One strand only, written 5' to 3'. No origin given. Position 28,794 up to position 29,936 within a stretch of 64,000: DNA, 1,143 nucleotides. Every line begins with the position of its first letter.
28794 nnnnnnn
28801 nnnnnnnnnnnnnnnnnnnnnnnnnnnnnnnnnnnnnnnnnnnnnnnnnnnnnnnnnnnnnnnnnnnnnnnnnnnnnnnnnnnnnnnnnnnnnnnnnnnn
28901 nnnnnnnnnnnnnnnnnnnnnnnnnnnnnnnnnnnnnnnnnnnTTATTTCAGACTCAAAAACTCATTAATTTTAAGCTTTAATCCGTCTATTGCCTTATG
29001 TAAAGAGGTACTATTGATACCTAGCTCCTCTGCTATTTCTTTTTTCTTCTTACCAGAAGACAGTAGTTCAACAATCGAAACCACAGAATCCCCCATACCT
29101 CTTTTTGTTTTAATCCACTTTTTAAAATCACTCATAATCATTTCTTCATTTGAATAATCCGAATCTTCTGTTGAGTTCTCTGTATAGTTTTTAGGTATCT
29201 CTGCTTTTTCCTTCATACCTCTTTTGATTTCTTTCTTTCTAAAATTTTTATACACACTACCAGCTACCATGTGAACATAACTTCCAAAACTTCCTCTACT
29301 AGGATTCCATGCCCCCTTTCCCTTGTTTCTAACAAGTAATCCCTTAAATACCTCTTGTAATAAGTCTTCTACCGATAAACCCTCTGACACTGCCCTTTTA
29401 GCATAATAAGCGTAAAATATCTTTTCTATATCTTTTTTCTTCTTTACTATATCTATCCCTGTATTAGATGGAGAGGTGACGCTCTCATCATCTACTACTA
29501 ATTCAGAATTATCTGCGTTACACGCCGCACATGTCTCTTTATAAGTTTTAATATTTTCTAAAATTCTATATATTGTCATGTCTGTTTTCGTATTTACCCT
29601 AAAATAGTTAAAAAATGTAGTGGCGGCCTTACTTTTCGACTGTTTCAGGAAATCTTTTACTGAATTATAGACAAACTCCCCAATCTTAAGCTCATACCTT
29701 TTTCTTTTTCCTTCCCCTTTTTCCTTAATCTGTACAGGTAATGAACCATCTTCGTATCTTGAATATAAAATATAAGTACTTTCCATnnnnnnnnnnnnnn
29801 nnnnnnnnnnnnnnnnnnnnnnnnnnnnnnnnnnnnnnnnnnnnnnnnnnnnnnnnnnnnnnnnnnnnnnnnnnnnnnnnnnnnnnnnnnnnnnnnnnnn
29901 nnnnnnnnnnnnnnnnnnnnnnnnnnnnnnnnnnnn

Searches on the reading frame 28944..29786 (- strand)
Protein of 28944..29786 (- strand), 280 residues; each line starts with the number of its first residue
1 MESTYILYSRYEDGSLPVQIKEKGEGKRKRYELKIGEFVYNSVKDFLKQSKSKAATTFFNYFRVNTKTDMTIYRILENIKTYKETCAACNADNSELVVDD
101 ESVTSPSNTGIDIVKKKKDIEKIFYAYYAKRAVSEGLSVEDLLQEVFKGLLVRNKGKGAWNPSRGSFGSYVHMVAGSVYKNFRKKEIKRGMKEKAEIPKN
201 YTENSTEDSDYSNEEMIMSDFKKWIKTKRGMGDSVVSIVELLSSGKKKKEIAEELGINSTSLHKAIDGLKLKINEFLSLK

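Call 27: search_protein_families(library=pfam, proteins=[window:28944-29786:-], max_evalue=0.001)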
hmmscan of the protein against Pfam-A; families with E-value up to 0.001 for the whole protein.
window:28944-29786:- (280 aa): 1 family
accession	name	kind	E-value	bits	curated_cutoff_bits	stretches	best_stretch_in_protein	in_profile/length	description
PF04542.20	Sigma70_r2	-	7.5e-05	22.9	24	1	127-185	11-67/71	Sigma-70 region 2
